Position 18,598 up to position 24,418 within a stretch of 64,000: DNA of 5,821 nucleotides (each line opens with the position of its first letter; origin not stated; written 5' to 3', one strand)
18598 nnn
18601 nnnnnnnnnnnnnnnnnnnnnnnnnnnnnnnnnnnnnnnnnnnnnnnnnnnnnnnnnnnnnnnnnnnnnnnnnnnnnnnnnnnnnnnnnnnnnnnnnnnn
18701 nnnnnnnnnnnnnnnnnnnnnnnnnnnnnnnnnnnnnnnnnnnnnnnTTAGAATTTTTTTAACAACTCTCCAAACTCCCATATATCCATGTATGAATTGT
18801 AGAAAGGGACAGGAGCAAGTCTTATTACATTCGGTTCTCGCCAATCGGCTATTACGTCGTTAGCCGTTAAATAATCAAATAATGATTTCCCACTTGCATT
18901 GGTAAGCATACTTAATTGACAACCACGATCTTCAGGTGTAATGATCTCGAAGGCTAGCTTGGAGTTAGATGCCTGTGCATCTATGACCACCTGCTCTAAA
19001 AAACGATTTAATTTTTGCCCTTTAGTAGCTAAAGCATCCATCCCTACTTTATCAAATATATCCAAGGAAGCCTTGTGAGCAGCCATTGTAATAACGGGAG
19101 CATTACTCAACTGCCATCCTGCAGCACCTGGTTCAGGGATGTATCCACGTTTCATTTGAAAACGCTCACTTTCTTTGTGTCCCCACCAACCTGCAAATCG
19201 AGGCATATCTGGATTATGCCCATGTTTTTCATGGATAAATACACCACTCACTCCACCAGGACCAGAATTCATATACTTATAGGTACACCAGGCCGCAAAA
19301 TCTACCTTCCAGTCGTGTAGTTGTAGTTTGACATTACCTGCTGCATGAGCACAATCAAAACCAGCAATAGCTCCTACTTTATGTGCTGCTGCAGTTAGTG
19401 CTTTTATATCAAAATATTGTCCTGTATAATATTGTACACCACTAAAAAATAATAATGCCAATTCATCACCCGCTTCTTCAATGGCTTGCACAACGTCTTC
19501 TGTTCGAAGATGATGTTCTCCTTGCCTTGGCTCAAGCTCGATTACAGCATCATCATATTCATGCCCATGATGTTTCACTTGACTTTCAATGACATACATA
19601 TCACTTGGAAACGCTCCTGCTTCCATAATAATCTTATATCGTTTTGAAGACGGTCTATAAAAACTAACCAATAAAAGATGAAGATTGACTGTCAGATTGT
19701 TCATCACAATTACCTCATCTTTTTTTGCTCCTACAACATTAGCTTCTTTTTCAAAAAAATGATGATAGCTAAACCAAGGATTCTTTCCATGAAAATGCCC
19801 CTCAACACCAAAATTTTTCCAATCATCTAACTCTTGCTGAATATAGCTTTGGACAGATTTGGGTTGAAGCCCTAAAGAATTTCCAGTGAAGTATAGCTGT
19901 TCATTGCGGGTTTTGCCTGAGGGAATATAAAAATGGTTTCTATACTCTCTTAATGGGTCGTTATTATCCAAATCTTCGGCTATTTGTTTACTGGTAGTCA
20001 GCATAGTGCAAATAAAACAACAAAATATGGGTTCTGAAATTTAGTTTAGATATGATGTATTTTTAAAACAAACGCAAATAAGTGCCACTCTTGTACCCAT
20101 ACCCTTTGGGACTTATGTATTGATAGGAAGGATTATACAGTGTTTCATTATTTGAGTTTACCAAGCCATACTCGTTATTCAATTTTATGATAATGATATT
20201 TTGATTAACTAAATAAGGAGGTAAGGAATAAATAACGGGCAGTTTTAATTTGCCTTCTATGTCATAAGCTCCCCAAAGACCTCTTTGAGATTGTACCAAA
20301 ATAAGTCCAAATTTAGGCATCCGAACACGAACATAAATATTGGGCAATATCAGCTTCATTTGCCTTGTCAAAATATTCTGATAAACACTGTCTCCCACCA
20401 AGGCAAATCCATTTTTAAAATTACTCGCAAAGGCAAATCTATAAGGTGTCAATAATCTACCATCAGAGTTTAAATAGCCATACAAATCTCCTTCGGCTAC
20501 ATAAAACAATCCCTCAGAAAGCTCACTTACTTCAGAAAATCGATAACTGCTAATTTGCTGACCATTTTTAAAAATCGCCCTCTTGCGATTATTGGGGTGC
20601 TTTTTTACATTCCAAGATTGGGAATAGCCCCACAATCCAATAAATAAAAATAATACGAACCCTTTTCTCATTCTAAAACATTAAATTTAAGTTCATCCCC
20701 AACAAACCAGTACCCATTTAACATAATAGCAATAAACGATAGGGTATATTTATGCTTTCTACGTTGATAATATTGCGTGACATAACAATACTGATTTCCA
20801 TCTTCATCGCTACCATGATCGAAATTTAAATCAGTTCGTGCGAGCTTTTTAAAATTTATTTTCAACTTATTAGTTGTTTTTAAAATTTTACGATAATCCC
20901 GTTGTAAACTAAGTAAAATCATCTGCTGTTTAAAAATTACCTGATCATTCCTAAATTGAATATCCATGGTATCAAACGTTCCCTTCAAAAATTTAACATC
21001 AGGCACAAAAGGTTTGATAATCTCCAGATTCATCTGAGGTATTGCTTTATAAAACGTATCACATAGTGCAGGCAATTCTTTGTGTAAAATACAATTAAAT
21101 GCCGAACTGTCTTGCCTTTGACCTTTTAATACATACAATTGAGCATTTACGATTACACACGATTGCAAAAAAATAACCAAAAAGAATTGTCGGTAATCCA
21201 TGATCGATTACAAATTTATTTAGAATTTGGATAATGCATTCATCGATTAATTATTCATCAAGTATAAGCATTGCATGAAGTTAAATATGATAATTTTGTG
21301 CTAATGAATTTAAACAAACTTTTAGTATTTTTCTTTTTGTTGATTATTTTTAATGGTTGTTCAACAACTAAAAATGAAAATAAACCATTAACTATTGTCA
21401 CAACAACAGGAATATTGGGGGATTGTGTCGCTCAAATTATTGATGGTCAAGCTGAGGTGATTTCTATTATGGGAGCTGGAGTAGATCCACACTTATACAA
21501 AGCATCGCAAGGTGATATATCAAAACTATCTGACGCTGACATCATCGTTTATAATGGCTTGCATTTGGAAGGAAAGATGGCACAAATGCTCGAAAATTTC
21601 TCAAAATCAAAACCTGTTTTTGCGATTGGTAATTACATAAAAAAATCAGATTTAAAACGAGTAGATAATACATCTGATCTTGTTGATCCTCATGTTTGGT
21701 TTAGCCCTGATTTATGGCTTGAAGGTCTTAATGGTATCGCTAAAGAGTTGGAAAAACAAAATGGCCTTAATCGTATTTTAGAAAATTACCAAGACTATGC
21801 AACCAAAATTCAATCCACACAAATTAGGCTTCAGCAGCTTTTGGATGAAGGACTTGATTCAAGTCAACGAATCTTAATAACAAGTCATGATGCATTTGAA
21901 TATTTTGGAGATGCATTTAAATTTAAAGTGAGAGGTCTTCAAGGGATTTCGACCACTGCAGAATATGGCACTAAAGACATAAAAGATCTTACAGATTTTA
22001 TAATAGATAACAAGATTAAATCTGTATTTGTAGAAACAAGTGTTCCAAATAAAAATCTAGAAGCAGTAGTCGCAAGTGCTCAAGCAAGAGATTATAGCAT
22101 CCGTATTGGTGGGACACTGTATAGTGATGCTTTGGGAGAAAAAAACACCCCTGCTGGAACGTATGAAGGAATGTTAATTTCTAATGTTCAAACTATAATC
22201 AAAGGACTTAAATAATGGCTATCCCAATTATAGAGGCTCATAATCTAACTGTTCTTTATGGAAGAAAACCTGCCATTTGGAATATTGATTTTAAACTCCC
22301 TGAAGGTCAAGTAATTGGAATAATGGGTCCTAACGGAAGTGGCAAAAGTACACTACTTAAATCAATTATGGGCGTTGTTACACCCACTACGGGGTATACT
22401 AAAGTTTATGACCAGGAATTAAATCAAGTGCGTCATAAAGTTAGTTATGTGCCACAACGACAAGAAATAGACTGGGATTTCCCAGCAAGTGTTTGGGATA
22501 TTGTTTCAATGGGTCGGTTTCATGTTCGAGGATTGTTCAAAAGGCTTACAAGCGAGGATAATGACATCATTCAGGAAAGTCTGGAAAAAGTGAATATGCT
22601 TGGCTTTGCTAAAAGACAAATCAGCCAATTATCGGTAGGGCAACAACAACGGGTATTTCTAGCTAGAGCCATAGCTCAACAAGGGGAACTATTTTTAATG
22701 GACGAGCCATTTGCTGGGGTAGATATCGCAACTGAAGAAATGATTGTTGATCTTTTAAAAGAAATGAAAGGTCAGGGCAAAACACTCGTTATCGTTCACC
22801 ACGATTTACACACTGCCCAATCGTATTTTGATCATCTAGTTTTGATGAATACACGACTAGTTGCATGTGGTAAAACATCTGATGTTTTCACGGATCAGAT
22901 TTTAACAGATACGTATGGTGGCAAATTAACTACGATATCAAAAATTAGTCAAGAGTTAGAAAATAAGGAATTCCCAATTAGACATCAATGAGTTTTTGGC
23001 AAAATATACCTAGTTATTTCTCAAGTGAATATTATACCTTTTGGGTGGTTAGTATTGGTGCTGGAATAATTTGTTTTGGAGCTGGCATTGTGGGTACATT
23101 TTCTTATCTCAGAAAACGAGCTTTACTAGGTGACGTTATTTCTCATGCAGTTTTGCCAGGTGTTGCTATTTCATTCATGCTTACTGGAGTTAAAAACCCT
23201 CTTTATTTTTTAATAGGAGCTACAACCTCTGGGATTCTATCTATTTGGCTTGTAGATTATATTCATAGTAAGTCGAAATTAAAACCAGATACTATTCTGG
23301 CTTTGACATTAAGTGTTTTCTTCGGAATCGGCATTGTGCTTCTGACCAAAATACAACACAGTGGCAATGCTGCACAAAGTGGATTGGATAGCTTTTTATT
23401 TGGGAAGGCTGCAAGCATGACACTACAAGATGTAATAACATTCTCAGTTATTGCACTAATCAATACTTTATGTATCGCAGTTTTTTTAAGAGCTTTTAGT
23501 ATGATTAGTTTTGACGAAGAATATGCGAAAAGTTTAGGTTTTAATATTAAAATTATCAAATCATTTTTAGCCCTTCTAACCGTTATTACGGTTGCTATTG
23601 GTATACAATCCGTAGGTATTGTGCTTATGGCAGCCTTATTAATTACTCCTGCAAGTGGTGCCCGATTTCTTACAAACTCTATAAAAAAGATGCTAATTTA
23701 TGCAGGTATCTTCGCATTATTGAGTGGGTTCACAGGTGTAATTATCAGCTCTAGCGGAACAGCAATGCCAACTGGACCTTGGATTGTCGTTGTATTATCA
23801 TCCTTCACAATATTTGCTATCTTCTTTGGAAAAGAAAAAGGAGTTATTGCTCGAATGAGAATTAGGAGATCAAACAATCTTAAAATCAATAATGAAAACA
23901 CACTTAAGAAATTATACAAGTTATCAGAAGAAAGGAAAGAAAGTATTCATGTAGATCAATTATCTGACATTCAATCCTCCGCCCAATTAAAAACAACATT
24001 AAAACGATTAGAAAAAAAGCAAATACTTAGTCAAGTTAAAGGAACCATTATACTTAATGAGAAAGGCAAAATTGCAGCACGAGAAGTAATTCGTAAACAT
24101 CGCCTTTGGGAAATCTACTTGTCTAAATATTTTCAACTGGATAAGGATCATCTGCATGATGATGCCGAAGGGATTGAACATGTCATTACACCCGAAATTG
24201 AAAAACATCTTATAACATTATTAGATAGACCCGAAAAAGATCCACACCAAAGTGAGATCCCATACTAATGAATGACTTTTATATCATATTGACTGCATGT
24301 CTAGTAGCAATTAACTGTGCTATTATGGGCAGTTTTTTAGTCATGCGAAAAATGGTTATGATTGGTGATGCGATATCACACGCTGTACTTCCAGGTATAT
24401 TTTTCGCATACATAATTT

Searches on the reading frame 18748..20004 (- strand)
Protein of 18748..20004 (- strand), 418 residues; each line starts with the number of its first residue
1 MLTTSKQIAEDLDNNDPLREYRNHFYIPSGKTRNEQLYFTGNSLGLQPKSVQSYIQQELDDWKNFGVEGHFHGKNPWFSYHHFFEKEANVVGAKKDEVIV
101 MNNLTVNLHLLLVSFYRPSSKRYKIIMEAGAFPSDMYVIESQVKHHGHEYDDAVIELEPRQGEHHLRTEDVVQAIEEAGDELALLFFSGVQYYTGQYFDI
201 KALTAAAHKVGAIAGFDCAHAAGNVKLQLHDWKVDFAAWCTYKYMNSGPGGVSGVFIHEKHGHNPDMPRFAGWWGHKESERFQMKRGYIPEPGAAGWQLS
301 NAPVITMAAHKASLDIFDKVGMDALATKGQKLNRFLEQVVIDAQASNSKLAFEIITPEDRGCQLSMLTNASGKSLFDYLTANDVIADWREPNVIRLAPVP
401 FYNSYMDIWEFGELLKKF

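Call 87: search_protein_families(library=pfam, proteins=[window:18748-20004:-], max_evalue=0.00001)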
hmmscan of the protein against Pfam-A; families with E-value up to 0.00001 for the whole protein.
window:18748-20004:- (418 aa): 2 families
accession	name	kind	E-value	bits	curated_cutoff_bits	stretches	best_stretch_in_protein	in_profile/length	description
PF22580.2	KYNU_C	-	5.1e-18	65.3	27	1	327-414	3-89/90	Kynureninase C-terminal domain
PF00266.25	Aminotran_5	-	9.4e-14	51.6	21.5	1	46-338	10-289/371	Aminotransferase class-V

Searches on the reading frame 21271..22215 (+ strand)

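Call 88: search_protein_families(library=pfam, proteins=[window:21271-22215:+], max_evalue=0.00001)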
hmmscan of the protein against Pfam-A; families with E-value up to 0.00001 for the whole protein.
window:21271-22215:+ (314 aa): 1 family
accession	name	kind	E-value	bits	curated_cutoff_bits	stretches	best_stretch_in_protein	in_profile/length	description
PF01297.22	ZnuA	-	4.9e-63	213.5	29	1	42-311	1-262/263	Zinc-uptake complex component A periplasmic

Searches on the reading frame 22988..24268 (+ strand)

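Call 88: search_protein_families(library=pfam, proteins=[window:22988-24268:+], max_evalue=0.00001)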
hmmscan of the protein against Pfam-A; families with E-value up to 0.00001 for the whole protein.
window:22988-24268:+ (426 aa): 3 families
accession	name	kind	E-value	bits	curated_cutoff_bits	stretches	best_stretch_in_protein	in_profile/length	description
PF00950.22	ABC-3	-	2.4e-58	198.1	20.1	1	20-280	7-257/258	ABC 3 transport family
PF02742.21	Fe_dep_repr_C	-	4.2e-23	81.6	27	1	358-425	2-69/70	Iron dependent repressor, metal binding and dimerisation domain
PF01032.23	FecCD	-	2e-08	34.1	26.5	1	58-263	86-290/311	FecCD transport family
